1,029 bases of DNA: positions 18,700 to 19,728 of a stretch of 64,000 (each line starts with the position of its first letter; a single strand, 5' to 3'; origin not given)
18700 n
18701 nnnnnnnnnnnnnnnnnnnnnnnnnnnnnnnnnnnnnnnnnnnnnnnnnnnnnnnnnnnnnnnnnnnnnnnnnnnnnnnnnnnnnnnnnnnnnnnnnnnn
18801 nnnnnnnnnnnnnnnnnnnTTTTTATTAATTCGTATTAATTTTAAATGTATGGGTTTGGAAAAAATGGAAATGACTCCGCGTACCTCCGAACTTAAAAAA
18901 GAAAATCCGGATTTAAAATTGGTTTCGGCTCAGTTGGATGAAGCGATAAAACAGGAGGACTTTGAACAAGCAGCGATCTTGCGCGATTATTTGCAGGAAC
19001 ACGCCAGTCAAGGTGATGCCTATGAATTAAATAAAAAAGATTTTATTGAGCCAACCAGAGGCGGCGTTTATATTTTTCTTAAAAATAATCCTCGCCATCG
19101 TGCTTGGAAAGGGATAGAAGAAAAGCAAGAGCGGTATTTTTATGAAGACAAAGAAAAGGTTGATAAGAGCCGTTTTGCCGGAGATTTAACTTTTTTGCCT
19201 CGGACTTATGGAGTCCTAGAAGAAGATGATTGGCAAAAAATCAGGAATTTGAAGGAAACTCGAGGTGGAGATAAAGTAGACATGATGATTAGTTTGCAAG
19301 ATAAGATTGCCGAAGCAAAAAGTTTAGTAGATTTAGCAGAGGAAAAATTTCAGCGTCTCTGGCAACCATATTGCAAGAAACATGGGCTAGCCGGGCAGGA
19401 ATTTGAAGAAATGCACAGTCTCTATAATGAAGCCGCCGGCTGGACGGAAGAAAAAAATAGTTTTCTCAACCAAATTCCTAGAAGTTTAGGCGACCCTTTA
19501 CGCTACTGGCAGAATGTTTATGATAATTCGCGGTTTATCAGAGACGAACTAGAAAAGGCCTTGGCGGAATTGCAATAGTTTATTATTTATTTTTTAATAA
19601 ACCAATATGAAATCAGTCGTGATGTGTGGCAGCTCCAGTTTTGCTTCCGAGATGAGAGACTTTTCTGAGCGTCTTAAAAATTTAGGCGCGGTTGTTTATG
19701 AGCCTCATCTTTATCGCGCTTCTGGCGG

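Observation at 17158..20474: Tight nucleotide-sanitation/salvage cluster: ASCH(YqfB-like) - UVR-A - HD(YfbR-like) - UVR-B - DNPH1/NDT-fold - MTH1-like Nudix, feeding into ileS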

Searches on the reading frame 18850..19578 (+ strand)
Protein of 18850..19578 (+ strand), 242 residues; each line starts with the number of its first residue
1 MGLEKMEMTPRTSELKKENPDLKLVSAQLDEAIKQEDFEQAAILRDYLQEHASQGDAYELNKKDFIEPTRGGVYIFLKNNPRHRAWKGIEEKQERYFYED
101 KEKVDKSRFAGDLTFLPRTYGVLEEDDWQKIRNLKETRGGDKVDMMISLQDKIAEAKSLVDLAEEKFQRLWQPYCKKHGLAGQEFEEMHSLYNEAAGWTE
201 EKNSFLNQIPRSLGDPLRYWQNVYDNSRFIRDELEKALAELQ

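Call 3: search_protein_families(library=pfam, proteins=[window:18850-19578:+], max_evalue=1)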
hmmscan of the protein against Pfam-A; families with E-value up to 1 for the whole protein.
window:18850-19578:+ (242 aa): 4 families
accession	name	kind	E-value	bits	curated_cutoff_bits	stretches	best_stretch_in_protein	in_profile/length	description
PF02151.25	UVR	-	5.6e-06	26.4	21.5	1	25-49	7-31/36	UvrB/uvrC motif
PF04229.20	GrpB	-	0.013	16.1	25.5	1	35-67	104-136/159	GrpB protein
PF10635.14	DisA-linker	-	0.061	13.6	25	1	23-56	75-107/142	DisA bacterial checkpoint controller linker region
PF20663.3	COG4_N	-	0.13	12.7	27.3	1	21-42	61-82/107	Conserved oligomeric Golgi complex subunit 4, N-terminal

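Call 4: search_protein_families(library=ncbifam, proteins=[window:18850-19578:+], max_evalue=1)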
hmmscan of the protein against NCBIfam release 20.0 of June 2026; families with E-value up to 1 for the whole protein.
window:18850-19578:+ (242 aa): 1 family
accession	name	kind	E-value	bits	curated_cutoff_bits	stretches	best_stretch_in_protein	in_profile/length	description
NF053706.1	PrRKinActvMcsABac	equivalog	0.01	15.6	210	1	22-51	141-170/182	protein-arginine kinase activator protein McsA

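Call 5: search_protein_families(library=padloc, proteins=[window:18850-19578:+], max_evalue=1)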
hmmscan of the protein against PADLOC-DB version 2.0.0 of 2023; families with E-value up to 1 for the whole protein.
window:18850-19578:+ (242 aa): 0 families

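Call 10: find_homologous_proteins(query=window:18850-19578:+)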
Query window:18850-19578:+ (242 aa): 8 proteins with E <= 0.001 among 467 candidates.
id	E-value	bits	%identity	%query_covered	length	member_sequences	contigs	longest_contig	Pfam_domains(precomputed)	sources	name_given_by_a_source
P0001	3.7e-158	542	100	100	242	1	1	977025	PF02151.26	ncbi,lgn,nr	ncbi:MAG: UvrB/UvrC motif-containing protein [Candidatus Falkowbacteria bacterium]|nr:MAG: UvrB/UvrC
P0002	7.3e-125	433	79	100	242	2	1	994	PF02151.26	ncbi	-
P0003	4.4e-124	431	79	100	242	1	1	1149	PF02151.26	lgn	-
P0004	2.8e-122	425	78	100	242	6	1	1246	PF02151.26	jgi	jgi:hypothetical protein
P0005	1.6e-115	403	73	100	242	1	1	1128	PF02151.26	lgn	-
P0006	2.7e-88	313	56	100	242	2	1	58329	-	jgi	jgi:hypothetical protein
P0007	4.4e-63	231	47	93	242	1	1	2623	PF02151.26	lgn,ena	-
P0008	4.4e-57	211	45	95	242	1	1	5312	PF02151.26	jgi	jgi:hypothetical protein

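Call 11: find_encoding_contigs(protein=P0006, flank=10000, max_places=4)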
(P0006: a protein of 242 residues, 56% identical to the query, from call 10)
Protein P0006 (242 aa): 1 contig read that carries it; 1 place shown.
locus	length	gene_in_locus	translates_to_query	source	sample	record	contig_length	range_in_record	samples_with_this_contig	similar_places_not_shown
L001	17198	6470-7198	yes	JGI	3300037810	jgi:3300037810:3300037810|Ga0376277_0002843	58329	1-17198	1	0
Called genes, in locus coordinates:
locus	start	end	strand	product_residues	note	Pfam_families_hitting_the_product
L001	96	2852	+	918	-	PF07517:SecA_DEAD, PF01043:SecA_PP_bind, PF21090:P-loop_SecA, PF07516:SecA_SW, PF02810:SEC-C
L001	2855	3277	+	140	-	PF09391:DUF2000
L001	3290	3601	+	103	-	PF03819:MazG (faint)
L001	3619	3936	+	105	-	PF03819:MazG (weak)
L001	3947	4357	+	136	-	PF00293:NUDIX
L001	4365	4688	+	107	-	PF04266:ASCH (weak)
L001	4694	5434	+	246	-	-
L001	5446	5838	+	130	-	-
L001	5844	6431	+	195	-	PF12917:YfbR-like, PF13023:HD_3, PF01966:HD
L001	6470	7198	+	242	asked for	-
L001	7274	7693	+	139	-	PF00293:NUDIX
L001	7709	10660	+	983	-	PF00133:tRNA-synt_1, PF09334:tRNA-synt_1g (weak), PF08264:Anticodon_1, PF19302:DUF5915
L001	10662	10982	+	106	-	-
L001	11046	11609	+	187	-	PF04011:LemA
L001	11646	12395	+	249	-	PF01145:Band_7, PF13421:Band_7_1 (weak)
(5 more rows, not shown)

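Call 12: find_encoding_contigs(protein=P0008, flank=10000, max_places=4)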
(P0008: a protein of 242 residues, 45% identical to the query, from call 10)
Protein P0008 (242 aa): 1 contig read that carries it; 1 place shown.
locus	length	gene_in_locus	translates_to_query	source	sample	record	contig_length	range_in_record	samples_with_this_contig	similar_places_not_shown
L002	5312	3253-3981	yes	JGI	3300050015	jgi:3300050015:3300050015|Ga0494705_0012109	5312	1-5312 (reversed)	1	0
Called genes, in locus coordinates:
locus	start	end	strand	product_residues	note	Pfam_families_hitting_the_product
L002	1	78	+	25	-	?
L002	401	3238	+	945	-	PF07517:SecA_DEAD, PF01043:SecA_PP_bind, PF21090:P-loop_SecA, PF07516:SecA_SW, PF02810:SEC-C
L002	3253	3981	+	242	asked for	PF02151:UVR (weak)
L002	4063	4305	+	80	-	-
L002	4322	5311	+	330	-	?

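Call 13: find_encoding_contigs(protein=P0007, flank=10000, max_places=4)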
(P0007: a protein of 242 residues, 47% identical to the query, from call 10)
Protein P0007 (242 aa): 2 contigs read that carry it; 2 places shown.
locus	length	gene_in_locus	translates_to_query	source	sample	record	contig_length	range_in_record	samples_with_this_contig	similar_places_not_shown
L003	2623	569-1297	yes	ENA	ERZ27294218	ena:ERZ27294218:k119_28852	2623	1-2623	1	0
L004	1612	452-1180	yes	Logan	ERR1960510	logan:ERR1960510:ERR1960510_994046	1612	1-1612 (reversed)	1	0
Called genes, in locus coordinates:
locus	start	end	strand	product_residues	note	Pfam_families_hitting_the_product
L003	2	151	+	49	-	?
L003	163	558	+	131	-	PF05014:Nuc_deoxyrib_tr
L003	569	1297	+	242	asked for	PF02151:UVR (weak)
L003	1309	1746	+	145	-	PF00293:NUDIX, PF14815:NUDIX_4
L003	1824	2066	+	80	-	-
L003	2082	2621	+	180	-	?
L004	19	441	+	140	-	PF05014:Nuc_deoxyrib_tr (weak)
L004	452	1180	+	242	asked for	PF02151:UVR (weak)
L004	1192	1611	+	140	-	?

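Call 16: find_homologous_proteins(query=A1, max_evalue=0.01)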
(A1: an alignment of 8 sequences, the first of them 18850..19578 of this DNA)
Query A1 (8 sequences) (242 aa, profile of the alignment): 20 proteins with E <= 0.01 among 4246 candidates.
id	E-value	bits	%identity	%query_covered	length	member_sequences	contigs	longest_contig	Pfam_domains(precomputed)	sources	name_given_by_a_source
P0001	6.7e-115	401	100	100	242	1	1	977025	PF02151.26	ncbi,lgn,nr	ncbi:MAG: UvrB/UvrC motif-containing protein [Candidatus Falkowbacteria bacterium]|nr:MAG: UvrB/UvrC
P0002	5.7e-114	398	79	100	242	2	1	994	PF02151.26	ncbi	-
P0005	9.0e-114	397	73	100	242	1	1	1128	PF02151.26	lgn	-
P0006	3.6e-111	389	56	100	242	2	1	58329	-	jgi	jgi:hypothetical protein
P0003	9.7e-111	387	79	100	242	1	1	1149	PF02151.26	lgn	-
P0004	1.2e-108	380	78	100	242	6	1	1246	PF02151.26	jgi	jgi:hypothetical protein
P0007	3.9e-108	379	47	93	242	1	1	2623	PF02151.26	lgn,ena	-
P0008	4.6e-107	375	45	95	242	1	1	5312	PF02151.26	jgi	jgi:hypothetical protein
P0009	6.0e-98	345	30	100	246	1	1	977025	-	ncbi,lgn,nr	ncbi:MAG: hypothetical protein HY931_00190 [Candidatus Falkowbacteria bacterium]|nr:MAG: hypothetica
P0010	6.5e-96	339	25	100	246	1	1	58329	-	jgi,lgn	jgi:hypothetical protein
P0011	1.3e-89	318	31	100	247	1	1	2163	PF02151.26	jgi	-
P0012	1.4e-89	318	28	100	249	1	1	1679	-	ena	-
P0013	2.8e-88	314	29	100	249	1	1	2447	-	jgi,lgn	jgi:hypothetical protein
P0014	3.6e-87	310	30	100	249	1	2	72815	PF02151.26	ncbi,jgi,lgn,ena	ncbi:MAG: UvrB/UvrC motif-containing protein [Patescibacteria group bacterium]|jgi:hypothetical prot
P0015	1.0e-84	302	30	100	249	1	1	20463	-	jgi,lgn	jgi:hypothetical protein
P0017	1.5e-81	292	28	100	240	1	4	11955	-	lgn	-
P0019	7.4e-64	234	30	100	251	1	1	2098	PF02151.26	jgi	jgi:chromatin remodeling complex protein RSC6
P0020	2.5e-49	186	27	58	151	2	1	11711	-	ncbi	-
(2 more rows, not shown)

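Call 18: find_encoding_contigs(protein=P0014, flank=8000, max_places=3)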
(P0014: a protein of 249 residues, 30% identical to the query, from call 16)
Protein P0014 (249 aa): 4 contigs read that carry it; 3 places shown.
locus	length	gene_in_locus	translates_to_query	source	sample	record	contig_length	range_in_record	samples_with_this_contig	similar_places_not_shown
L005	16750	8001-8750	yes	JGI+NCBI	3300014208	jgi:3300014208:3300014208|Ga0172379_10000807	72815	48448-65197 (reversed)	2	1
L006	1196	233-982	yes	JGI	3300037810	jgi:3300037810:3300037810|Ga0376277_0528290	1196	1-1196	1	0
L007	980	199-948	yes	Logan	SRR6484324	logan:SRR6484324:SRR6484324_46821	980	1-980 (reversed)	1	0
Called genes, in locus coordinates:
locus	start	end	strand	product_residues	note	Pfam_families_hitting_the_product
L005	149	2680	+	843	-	PF00317:Ribonuc_red_lgN, PF02867:Ribonuc_red_lgC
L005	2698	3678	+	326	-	PF00268:Ribonuc_red_sm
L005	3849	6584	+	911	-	PF07517:SecA_DEAD, PF01043:SecA_PP_bind, PF21090:P-loop_SecA, PF07516:SecA_SW, PF02810:SEC-C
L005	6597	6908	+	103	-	PF03819:MazG (faint)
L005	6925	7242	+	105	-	PF03819:MazG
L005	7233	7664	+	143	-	PF00293:NUDIX, PF14815:NUDIX_4 (weak)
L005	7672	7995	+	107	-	PF04266:ASCH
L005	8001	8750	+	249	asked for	PF02151:UVR (weak)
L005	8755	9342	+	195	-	PF12917:YfbR-like, PF13023:HD_3, PF01966:HD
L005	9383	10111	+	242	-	PF02151:UVR (weak)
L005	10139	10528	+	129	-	PF05014:Nuc_deoxyrib_tr (weak)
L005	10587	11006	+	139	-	PF00293:NUDIX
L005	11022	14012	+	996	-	PF00133:tRNA-synt_1, PF09334:tRNA-synt_1g (weak), PF08264:Anticodon_1, PF19302:DUF5915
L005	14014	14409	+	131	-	-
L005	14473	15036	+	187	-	PF04011:LemA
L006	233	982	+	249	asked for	PF02151:UVR (weak)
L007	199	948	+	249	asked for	PF02151:UVR (weak)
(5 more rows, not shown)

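Call 19: find_encoding_contigs(protein=P0015, flank=8000, max_places=3)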
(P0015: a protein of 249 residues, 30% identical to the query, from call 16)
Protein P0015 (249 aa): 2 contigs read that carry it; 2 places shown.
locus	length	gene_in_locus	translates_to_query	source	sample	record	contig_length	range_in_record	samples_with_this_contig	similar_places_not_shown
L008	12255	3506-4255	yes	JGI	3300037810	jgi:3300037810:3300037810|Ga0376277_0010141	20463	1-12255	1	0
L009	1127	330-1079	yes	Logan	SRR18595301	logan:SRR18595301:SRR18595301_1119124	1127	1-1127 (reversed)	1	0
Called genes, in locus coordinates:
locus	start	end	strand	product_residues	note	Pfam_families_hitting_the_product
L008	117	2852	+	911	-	PF07517:SecA_DEAD, PF01043:SecA_PP_bind, PF21090:P-loop_SecA, PF07516:SecA_SW, PF02810:SEC-C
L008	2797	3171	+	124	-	PF03819:MazG (weak)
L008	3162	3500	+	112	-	PF04266:ASCH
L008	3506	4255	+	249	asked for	-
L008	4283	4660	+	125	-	-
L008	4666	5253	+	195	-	PF12917:YfbR-like, PF13023:HD_3, PF01966:HD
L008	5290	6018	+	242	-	-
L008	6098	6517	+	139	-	PF00293:NUDIX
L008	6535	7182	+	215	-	PF00625:Guanylate_kin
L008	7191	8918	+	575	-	PF13522:GATase_6, PF13537:GATase_7, PF12481:DUF3700 (weak), PF00733:Asn_synthase, PF24167:DUF7411 (weak)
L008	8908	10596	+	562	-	-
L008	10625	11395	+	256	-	PF01887:SAM_HAT_N (weak)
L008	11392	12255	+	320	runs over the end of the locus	PF04055:Radical_SAM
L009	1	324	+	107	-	?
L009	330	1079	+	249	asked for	-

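Call 20: find_encoding_contigs(protein=P0017, flank=8000, max_places=4)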
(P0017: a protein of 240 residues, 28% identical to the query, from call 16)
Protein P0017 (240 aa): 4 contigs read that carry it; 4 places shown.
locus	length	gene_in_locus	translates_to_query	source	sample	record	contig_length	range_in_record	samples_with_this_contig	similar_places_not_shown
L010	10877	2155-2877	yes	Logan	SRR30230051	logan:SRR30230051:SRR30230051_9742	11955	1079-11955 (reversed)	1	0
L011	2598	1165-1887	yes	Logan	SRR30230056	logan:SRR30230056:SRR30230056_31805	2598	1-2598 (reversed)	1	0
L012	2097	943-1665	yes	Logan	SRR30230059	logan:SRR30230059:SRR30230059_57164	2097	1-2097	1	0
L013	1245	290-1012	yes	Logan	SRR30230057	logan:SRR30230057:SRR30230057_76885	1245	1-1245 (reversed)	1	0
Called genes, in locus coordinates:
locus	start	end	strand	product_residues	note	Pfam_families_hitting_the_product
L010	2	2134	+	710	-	?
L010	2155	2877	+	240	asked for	-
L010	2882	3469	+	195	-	PF12917:YfbR-like, PF13023:HD_3, PF01966:HD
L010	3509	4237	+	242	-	-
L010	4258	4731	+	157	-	PF00293:NUDIX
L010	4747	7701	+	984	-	PF00133:tRNA-synt_1, PF09334:tRNA-synt_1g (weak), PF08264:Anticodon_1, PF19302:DUF5915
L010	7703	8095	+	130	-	-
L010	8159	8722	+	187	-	PF04011:LemA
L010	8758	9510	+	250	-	PF01145:Band_7, PF13421:Band_7_1 (weak)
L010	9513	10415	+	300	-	PF01435:Peptidase_M48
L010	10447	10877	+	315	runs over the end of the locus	PF01784:DUF34_NIF3 (faint)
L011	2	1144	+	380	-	?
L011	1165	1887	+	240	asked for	-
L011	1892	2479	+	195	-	PF12917:YfbR-like, PF13023:HD_3, PF01966:HD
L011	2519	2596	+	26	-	?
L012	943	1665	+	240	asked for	-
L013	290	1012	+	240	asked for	-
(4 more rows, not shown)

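Call 21: find_encoding_contigs(protein=P0020, flank=8000, max_places=3)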
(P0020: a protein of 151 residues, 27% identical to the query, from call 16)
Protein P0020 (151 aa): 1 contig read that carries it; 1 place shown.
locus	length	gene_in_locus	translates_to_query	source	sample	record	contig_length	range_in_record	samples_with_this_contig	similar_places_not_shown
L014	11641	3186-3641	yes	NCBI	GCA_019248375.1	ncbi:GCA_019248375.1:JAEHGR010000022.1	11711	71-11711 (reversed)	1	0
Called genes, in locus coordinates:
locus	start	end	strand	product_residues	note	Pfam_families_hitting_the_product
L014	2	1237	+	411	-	?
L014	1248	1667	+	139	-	PF00293:NUDIX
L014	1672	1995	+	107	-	PF04266:ASCH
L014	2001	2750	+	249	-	-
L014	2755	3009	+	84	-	PF12917:YfbR-like, PF13023:HD_3, PF01966:HD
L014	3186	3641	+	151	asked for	-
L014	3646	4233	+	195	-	PF12917:YfbR-like, PF13023:HD_3, PF01966:HD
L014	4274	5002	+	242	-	PF02151:UVR (weak)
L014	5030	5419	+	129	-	PF05014:Nuc_deoxyrib_tr (weak)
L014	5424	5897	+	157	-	PF00293:NUDIX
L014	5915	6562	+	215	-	PF00625:Guanylate_kin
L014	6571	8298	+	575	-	PF13522:GATase_6, PF13537:GATase_7, PF12481:DUF3700 (faint), PF00733:Asn_synthase, PF24167:DUF7411 (weak)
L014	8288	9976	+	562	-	-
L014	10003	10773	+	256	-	PF01887:SAM_HAT_N (weak)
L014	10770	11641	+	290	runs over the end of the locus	PF04055:Radical_SAM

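Call 32: search_protein_families(library=phrogs, proteins=[window:18850-19578:+], max_evalue=0.01)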
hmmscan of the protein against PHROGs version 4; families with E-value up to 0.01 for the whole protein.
window:18850-19578:+ (242 aa): 0 families

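Call 33: predict_structure(alignment_id=A2)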
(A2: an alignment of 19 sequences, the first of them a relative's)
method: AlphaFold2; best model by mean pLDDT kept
length: 242 residues; sequences in the alignment: 19
mean_pLDDT: 81.6   pTM: 0.75
mean pLDDT of the five models: 81.6, 80.8, 80.4, 78.3, 75.8
residues with pLDDT >= 90: 110; 70-90: 92; 50-70: 16; < 50: 24
segments of 3 or more residues with pLDDT < 50: 1-17, 191-197
pLDDT, mean of each block of 10 residues (from residue 1): 33 46 90 93 91 75 84 83 91 91 94 79 91 89 95 97 92 82 66 50 72 86 90 95 90
secondary structure, 60 per line:
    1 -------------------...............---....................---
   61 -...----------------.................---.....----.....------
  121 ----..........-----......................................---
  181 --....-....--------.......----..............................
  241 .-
elements in order: H20-34 H38-57 H81-97 H101-105 H110-114 H125-134 H140-177 H183-186 H188-191 H200-206 H211-241

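Call 35: search_protein_representatives(alignment_id=A2)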
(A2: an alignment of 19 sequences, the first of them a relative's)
Query: 19 sequences, 245 profile positions. Proteins with E-value up to 0.001 (for the whole library): 47; up to 1e-10: 18; up to 1e-30: 14. The best 47 are listed.
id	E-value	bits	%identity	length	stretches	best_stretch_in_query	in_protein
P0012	2.4e-109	381.1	-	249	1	1-245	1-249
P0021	1.3e-81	290.2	-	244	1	1-244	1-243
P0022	1.0e-61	225.1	-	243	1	6-244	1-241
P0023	1.6e-61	224.4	-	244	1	3-243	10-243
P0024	2.4e-61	223.9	-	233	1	1-244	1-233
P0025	1.4e-55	205.0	-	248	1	2-243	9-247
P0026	9.3e-54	199.0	-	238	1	1-244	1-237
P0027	3.2e-50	187.5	-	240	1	1-244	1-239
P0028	2.2e-49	184.7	-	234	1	12-244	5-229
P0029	6.9e-48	179.8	-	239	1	1-244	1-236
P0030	3.5e-45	170.9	-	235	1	1-244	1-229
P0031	4.4e-36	141.1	-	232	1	18-244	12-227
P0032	1.6e-33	132.7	-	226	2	68-244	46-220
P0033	5.7e-31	124.4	-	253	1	1-243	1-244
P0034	1.5e-26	109.9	-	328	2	7-244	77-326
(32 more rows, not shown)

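Call 41: find_related_loci(query=A2, collection=genome_contigs, flank=7000)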
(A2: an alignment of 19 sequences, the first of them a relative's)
Query A2 (242 aa) in genome_contigs; peptide patterns used: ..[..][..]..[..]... (x = any residue, [..] = any of these).
599 stretches matched a pattern (row limit reached: there are more); 26 encode a relative of the query (tblastn E <= 1e-3); 25 distinct loci.
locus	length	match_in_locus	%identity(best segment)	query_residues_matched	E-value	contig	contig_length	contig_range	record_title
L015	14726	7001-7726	77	1-242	2e-128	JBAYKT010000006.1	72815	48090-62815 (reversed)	MAG: Patescibacteria group bacterium isolate SO_2016_GW1_86 scaffold00807_OW334_2016, whole genome shotgun sequence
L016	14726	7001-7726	77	1-242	5e-130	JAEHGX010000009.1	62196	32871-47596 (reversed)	Candidatus Falkowbacteria bacterium S5_I03 S5_I03__9, whole genome shotgun sequence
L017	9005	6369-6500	50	13-56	2e-6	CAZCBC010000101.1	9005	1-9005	MAG TPA_asm: uncultured Oscillospiraceae bacterium isolate SRP239243_co2_394 genome assembly, contig: NODE_13609_length_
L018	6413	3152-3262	54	21-57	4e-6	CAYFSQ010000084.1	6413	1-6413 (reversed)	MAG TPA_asm: uncultured Oscillospiraceae bacterium isolate ERP107106_co2_226 genome assembly, contig: NODE_10420_length_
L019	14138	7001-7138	43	4-49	7e-6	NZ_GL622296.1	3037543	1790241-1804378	Lachnoanaerobaculum saburreum DSM 3986 SCAFFOLD1, whole genome shotgun sequence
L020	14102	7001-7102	53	19-50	1e-5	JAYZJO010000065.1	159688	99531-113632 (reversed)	MAG: Chlamydiota bacterium isolate XB_MAG261 DB_MAG261_0065, whole genome shotgun sequence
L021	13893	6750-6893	48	4-53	1e-5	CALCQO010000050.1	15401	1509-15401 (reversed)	MAG TPA_asm: uncultured Clostridia bacterium isolate SRR1562007_bin.156_CONCOCT_v1.1_MAG genome assembly, contig: ERZ724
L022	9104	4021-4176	43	9-69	1e-5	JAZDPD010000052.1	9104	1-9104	MAG: Candidatus Omnitrophota bacterium isolate MEGAHIT-group-0.817 k141_10813833, whole genome shotgun sequence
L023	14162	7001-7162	47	19-70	2e-5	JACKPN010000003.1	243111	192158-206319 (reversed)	MAG: Chlamydiales bacterium isolate HK-STAS-VERR_A-2 HK-STAS-VERR_A-2_3, whole genome shotgun sequence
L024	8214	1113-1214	60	16-50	2e-5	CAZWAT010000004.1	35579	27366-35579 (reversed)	MAG TPA_asm: uncultured Planctomycetaceae bacterium isolate binchicken_co139_38 genome assembly, contig: NODE_1718_lengt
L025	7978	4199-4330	47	3-49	2e-5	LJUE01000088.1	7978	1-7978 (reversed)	MAG: Planctomycetes bacterium SM23_32 WORSMTZ_27072, whole genome shotgun sequence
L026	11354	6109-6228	43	11-50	2e-5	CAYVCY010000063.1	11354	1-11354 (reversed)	MAG TPA_asm: uncultured Clostridia bacterium isolate binchicken_co139_570 genome assembly, contig: NODE_12828_length_113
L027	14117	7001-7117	49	12-49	4e-5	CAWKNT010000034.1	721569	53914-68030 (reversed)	MAG: uncultured Isosphaeraceae bacterium isolate MFD04434.bin.2.10 genome assembly, contig: contig_4387, whole genome sh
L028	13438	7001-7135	46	3-50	4e-5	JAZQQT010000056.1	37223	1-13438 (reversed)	MAG: Eubacteriales bacterium isolate T1900045235_TH20190005.MAGScoT_cleanbin_000026 SGB_5436_k141_1411050, whole genome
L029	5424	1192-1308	46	13-49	4e-5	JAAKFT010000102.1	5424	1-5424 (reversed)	MAG: Chlamydiae bacterium isolate KR126_chlam_2 KR126chlam2_102, whole genome shotgun sequence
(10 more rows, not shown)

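Call 48: search_protein_families(library=pfam, proteins=[L002:4063-4305:+], max_evalue=0.01)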
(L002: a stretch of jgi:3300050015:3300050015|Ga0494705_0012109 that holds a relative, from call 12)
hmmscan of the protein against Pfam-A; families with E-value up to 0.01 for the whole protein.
L002:4063-4305:+ (80 aa): 0 families

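Call 64: fold_search(model_id=the predicted structure, library=viral)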
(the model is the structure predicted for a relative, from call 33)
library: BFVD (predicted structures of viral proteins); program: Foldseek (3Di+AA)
matches with E <= 10: 97; with E <= 0.001: 0
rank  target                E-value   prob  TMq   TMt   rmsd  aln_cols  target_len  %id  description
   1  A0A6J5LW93            9.1e-01  0.28  0.18  0.30  11.6       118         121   14  Uncharacterized protein [uncultured Caudovirales phage]
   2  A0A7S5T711            1.0e+00  0.23  0.22  0.28  14.4       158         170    8  (no name in the UniProt tables at hand)
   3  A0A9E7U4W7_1          1.8e+00  0.06  0.16  0.06  25.0       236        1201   10  Tape measure protein [Gordonia phage OtterstedtS21]
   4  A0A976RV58            2.5e+00  0.41  0.28  0.41   9.6       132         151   11  (no name in the UniProt tables at hand)
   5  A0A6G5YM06            2.5e+00  0.10  0.18  0.21  11.2       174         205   10  (no name in the UniProt tables at hand)
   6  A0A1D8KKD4            2.5e+00  0.06  0.14  0.19  19.9       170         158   12  UvsY [Synechococcus phage S-CAM3]
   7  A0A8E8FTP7            2.6e+00  0.63  0.33  0.32   6.4       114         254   13  ORF4 [Bemisia tabaci negevirus 1]
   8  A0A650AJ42            2.6e+00  0.05  0.15  0.12  19.0       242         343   14  (no name in the UniProt tables at hand)
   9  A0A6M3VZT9            2.7e+00  0.20  0.21  0.35  11.1       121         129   15  Major capsid protein 1 [Pyrobaculum filamentous virus 2]
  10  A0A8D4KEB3            2.9e+00  0.16  0.21  0.30  10.4       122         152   16  (no name in the UniProt tables at hand)
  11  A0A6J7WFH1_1          2.9e+00  0.05  0.17  0.06  17.8       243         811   12  Uncharacterized protein [uncultured Caudovirales phage]
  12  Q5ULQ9                3.0e+00  0.51  0.30  0.43  10.0       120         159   16  Orf55 [Lactobacillus phage LP65]
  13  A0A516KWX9            3.0e+00  0.30  0.28  0.28  12.0       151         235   11  (no name in the UniProt tables at hand)
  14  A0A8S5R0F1            3.0e+00  0.09  0.19  0.18  21.0       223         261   12  Uncharacterized protein (Fragment) [Myoviridae sp. ctxjh1]
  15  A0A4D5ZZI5            3.3e+00  0.05  0.20  0.13  23.4       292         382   14  (no name in the UniProt tables at hand)
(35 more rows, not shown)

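Call 65: search_protein_families(library=pfam, alignment_id=A4, max_evalue=0.01)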
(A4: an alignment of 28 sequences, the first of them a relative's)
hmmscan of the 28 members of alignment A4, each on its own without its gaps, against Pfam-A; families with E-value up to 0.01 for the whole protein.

A. member 1, P0001 (242 aa): 1 family
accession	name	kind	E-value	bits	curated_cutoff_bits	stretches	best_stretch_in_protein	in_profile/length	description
PF02151.25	UVR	-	5.6e-06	26.4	21.5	1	25-49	7-31/36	UvrB/uvrC motif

B. families by the number of members that match (of 28 scanned): 2 families
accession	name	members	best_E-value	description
PF02151.25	UVR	23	3.1e-08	UvrB/uvrC motif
PF06977.17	SdiA-regulated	1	0.0052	SdiA-regulated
